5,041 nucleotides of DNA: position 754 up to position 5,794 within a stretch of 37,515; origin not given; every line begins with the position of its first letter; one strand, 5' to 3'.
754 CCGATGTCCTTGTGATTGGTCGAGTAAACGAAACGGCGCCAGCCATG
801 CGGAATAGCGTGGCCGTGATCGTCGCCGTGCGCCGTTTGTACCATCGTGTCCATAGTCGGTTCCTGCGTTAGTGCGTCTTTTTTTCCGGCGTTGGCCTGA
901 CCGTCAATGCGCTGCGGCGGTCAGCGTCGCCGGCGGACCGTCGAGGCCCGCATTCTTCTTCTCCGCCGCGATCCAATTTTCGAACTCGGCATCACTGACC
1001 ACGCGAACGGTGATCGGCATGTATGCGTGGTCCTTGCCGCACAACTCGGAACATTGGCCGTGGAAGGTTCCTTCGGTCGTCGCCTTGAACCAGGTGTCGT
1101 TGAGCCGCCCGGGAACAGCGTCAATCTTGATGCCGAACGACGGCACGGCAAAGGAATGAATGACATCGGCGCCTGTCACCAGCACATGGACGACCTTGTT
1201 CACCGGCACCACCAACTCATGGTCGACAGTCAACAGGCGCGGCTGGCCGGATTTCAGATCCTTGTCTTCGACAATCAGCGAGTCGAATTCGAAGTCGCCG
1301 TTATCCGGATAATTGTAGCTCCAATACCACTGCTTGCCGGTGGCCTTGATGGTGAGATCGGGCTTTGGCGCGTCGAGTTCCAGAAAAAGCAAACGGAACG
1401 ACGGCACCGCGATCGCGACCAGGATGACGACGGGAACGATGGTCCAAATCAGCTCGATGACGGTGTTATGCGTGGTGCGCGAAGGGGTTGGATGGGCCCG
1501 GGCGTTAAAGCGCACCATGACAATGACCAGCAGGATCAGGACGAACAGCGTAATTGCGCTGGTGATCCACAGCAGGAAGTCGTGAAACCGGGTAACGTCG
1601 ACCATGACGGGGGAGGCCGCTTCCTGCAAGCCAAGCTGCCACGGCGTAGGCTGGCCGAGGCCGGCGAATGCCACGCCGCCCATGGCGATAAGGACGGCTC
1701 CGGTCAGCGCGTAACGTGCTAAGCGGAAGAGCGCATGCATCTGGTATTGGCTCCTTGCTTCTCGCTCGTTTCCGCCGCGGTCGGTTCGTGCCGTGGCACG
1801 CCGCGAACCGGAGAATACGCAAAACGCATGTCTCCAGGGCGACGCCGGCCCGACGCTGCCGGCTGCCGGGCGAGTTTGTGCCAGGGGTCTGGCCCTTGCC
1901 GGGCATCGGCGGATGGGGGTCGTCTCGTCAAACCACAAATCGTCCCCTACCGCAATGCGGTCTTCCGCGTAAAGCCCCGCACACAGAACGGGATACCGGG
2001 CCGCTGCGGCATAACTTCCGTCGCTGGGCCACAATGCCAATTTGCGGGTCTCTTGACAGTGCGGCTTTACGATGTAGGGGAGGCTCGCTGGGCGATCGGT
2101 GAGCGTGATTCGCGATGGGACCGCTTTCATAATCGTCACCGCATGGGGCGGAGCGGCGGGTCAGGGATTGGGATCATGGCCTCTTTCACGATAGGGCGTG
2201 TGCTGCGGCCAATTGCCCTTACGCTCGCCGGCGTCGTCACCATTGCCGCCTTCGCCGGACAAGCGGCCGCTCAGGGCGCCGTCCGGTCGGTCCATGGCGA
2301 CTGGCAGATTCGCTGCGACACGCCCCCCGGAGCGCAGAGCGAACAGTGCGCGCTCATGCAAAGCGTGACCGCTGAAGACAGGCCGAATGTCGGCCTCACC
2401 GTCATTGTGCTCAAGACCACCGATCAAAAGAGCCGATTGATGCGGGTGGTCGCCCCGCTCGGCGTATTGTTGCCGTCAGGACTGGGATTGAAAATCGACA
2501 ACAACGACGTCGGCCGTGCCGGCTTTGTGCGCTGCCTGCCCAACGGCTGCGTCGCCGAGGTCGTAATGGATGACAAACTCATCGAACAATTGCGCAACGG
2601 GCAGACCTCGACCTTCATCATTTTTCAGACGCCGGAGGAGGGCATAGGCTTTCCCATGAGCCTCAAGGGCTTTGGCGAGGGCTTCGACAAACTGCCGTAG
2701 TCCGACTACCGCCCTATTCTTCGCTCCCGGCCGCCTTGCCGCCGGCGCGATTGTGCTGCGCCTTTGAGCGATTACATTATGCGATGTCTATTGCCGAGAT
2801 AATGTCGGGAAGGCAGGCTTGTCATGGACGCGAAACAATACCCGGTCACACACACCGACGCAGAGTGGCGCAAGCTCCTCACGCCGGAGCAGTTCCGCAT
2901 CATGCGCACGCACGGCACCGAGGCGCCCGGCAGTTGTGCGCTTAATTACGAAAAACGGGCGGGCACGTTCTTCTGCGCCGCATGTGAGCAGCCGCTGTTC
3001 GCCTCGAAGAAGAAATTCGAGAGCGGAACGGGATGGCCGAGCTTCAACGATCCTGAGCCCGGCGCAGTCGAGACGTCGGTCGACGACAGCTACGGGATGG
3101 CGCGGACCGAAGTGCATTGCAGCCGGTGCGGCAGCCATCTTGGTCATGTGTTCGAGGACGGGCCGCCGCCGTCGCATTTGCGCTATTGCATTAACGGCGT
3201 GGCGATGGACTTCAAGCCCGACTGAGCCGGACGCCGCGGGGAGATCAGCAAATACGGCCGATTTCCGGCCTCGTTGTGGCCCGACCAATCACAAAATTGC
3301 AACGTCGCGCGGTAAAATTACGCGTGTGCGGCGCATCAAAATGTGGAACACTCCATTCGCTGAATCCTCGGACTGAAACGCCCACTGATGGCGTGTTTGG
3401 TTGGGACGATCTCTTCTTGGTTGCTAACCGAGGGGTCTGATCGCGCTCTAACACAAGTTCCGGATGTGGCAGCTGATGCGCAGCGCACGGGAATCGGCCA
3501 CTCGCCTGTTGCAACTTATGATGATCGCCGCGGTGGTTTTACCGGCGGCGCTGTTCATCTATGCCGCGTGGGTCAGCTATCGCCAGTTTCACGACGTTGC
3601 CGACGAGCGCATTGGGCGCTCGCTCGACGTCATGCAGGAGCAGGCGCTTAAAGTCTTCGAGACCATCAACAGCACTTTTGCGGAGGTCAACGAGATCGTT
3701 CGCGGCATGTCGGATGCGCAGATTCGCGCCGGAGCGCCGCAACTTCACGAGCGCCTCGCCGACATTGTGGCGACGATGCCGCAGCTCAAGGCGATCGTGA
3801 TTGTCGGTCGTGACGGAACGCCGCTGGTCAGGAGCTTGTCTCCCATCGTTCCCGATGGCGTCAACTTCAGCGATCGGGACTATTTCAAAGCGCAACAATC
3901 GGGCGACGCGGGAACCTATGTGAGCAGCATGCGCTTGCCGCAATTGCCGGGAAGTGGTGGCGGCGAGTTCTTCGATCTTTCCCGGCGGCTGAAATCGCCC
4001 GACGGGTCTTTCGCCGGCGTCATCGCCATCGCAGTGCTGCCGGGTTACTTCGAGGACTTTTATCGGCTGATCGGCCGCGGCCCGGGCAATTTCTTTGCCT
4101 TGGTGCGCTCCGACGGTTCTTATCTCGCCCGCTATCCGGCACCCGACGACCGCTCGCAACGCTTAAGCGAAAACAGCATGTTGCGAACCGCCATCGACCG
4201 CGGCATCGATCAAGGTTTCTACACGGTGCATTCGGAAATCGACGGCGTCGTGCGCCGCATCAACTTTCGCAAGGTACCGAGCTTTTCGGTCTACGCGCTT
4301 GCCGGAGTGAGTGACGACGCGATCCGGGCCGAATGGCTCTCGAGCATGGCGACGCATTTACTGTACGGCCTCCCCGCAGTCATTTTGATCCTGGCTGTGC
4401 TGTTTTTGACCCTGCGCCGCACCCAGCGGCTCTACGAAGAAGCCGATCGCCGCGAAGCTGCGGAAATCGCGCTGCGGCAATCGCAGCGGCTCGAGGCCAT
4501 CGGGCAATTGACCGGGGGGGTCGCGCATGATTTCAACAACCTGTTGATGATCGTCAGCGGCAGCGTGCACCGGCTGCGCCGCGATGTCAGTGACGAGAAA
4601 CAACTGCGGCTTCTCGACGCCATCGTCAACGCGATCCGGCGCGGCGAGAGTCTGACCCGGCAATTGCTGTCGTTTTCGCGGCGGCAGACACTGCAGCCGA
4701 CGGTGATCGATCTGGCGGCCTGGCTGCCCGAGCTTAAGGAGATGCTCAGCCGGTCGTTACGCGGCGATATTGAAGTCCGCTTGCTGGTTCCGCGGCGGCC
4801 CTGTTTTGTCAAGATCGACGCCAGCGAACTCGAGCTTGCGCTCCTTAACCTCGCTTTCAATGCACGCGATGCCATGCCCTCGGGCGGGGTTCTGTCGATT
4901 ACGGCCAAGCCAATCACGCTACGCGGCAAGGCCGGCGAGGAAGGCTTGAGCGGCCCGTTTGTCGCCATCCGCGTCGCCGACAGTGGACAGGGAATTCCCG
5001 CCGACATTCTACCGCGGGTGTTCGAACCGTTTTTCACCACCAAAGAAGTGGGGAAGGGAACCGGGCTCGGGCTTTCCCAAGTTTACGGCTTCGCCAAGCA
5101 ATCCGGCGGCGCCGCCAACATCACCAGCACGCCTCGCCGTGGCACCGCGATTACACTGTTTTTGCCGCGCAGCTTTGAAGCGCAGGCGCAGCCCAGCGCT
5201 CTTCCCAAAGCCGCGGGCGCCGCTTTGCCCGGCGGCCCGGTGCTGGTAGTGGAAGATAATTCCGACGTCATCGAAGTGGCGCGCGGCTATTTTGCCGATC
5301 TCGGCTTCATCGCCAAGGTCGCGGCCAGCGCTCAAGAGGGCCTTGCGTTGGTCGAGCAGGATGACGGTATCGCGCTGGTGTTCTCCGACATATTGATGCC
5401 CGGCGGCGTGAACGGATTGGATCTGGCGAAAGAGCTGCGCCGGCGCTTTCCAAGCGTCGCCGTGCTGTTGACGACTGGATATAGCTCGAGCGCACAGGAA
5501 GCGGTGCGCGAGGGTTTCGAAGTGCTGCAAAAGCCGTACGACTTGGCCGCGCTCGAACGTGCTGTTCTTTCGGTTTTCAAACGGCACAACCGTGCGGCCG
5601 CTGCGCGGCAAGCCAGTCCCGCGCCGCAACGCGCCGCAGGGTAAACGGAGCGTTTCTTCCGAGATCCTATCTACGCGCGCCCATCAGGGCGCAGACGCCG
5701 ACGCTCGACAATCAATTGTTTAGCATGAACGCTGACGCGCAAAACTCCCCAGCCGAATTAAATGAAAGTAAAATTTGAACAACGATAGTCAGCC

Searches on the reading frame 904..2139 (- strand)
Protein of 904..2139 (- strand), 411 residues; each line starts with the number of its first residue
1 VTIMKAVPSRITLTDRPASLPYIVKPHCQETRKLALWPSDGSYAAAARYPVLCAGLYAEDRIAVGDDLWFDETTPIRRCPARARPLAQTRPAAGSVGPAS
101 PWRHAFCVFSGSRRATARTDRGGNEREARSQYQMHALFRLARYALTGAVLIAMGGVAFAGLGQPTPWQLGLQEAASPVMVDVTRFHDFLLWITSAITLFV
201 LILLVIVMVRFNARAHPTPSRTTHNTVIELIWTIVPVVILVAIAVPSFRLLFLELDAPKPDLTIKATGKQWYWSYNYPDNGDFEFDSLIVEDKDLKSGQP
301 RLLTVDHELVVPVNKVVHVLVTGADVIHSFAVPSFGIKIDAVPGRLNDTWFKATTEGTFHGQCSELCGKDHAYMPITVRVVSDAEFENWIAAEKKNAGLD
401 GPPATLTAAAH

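Call 63: search_protein_families(library=pfam, proteins=[window:904-2139:-], max_evalue=0.001)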
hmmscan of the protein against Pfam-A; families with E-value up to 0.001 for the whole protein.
window:904-2139:- (411 aa): 2 families
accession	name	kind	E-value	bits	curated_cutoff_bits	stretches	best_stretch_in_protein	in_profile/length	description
PF00116.26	COX2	-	5.5e-52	175.2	22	1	262-381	1-120/120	Cytochrome C oxidase subunit II, periplasmic domain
PF02790.20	COX2_TM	-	7.5e-29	100.2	22.8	1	164-250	1-88/88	Cytochrome C oxidase subunit II, transmembrane domain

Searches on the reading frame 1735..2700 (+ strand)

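Call 63: search_protein_families(library=pfam, proteins=[window:1735-2700:+], max_evalue=0.001)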
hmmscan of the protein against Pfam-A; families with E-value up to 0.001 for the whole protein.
window:1735-2700:+ (321 aa): 1 family
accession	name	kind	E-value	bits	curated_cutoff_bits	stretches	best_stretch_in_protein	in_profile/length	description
PF06776.18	IalB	-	8.4e-40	136.4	22.1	1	190-320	1-130/131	Invasion associated locus B (IalB) protein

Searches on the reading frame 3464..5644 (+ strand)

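Call 63: search_protein_families(library=pfam, proteins=[window:3464-5644:+], max_evalue=0.001)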
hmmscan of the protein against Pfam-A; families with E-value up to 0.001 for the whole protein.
window:3464-5644:+ (726 aa): 5 families
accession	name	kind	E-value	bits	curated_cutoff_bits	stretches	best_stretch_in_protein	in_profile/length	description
PF02518.31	HATPase_c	-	2.2e-18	67.1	26.4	1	452-569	2-109/111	Histidine kinase-, DNA gyrase B-, and HSP90-like ATPase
PF00072.30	Response_reg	-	2.3e-15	57.2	30.2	1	593-701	1-110/111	Response regulator receiver domain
PF22588.2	dCache_1_like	-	7e-12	45.8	27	1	195-275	3-83/89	Histidine kinase sensor domain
PF02743.24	dCache_1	-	3.7e-09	36.9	45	1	66-273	20-232/240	Cache domain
PF00512.31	HisKA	-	9.4e-09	35.6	26.9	1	347-408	3-64/66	His Kinase A (phospho-acceptor) domain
